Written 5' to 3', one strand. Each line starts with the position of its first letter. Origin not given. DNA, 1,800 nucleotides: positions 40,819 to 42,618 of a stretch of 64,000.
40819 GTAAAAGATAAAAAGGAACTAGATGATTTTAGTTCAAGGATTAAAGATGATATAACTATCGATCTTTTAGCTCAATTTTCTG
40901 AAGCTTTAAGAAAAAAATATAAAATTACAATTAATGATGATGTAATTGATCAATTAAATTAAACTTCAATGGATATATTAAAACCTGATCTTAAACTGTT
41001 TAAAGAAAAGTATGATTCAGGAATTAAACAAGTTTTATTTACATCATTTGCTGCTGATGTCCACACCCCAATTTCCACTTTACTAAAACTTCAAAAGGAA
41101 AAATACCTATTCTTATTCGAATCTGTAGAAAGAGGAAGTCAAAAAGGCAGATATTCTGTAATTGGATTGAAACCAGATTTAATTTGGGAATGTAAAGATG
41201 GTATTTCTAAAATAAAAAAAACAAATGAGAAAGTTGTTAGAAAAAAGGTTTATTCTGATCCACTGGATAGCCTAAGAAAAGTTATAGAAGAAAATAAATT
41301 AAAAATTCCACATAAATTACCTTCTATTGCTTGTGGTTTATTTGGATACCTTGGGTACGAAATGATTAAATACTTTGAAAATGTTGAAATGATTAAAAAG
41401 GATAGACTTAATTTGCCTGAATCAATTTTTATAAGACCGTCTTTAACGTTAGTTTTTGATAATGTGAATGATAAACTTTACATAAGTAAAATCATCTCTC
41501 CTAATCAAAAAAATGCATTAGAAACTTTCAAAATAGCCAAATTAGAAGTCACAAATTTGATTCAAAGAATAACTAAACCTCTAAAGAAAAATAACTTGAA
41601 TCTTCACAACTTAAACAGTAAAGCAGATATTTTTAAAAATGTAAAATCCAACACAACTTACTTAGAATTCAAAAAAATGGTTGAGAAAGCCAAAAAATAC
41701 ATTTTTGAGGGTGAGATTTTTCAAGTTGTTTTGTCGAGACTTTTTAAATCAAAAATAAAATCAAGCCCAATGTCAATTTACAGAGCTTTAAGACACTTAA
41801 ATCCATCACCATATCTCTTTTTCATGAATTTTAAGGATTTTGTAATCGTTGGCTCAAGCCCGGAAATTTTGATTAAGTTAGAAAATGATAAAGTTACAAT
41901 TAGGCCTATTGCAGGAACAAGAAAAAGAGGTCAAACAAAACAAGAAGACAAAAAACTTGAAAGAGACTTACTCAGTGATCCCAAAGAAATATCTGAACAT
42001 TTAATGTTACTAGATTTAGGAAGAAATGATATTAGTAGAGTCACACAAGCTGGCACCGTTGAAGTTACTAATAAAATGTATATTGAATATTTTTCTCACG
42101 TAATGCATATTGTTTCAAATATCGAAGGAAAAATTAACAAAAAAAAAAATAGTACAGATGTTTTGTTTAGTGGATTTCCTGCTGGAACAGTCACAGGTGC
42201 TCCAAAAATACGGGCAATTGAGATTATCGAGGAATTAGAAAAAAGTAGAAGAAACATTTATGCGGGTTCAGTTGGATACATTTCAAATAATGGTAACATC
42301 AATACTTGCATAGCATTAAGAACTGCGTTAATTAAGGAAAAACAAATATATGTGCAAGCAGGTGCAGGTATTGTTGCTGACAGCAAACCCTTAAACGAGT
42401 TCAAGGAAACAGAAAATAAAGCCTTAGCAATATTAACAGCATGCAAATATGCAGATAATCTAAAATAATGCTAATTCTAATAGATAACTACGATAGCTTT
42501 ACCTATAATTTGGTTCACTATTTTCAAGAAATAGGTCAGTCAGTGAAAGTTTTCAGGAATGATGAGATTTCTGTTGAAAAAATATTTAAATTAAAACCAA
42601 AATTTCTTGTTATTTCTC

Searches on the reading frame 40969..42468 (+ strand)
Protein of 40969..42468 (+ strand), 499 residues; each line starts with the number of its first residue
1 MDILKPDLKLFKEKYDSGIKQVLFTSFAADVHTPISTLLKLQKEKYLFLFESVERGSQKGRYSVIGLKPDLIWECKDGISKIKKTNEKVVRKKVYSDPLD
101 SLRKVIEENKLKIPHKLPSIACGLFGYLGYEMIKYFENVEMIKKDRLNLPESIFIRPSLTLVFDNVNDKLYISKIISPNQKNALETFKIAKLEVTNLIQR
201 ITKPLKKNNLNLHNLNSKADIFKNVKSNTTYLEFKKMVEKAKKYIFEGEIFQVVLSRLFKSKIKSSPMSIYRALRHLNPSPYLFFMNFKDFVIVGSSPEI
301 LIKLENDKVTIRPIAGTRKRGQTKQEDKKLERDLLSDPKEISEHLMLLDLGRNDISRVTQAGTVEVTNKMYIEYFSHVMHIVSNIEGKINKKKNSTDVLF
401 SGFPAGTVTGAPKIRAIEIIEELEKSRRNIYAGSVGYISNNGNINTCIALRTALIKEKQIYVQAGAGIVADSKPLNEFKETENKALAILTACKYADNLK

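Call 85: search_protein_families(library=ncbifam, max_evalue=1e-10, proteins=[window:40969-42468:+])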
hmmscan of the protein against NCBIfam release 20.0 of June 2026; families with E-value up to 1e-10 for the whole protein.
window:40969-42468:+ (499 aa): 26 families (the best 25 are shown)
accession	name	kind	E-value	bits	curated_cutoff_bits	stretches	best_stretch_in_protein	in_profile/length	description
TIGR00564.1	trpE_most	equivalog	2e-166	554.6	517.7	1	30-491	2-453/455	anthranilate synthase component I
TIGR01820.1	TrpE-arch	equivalog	1e-135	453.5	512.05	1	41-492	8-448/449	anthranilate synthase component I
NF010086.0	PRK13571.1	equivalog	3.5e-132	441.5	693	1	28-498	31-503/510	anthranilate synthase component I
NF010087.0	PRK13572.1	equivalog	8e-106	354.3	580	1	32-492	9-431/435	anthranilate synthase component I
NF010089.0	PRK13574.1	equivalog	3.2e-102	342.7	527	1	230-491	156-417/421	anthranilate synthase component I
NF010079.0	PRK13564.1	equivalog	4e-101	339.4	471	1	94-496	119-515/521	anthranilate synthase component 1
NF006563.0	PRK09070.1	equivalog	1.6e-99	333.5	514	1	34-492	12-444/447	aminodeoxychorismate synthase component I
NF004610.0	PRK05940.1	equivalog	9.4e-97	324.7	568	1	82-496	62-463/467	anthranilate synthase component I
NF010082.0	PRK13567.1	equivalog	1.6e-93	314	576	1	25-489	6-464/468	anthranilate synthase component I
TIGR01824.1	PabB-clade2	equivalog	2e-91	307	408.55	1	123-487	2-354/355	aminodeoxychorismate synthase, component I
TIGR00565.1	trpE_proteo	equivalog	1.4e-88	298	494.65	1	93-494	102-495/498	anthranilate synthase component I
TIGR00553.1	pabB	equivalog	1.4e-78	264.4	328.4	1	215-486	56-327/329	aminodeoxychorismate synthase component I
NF010081.0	PRK13566.1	equivalog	1.9e-73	248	645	1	122-494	157-509/729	anthranilate synthase component I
NF012009.0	PRK15465.1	equivalog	1.5e-68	231.4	622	1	87-490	68-449/453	aminodeoxychorismate synthase component 1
NF005698.0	PRK07508.1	equivalog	2e-66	224.1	452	1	206-486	91-373/383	aminodeoxychorismate synthase component I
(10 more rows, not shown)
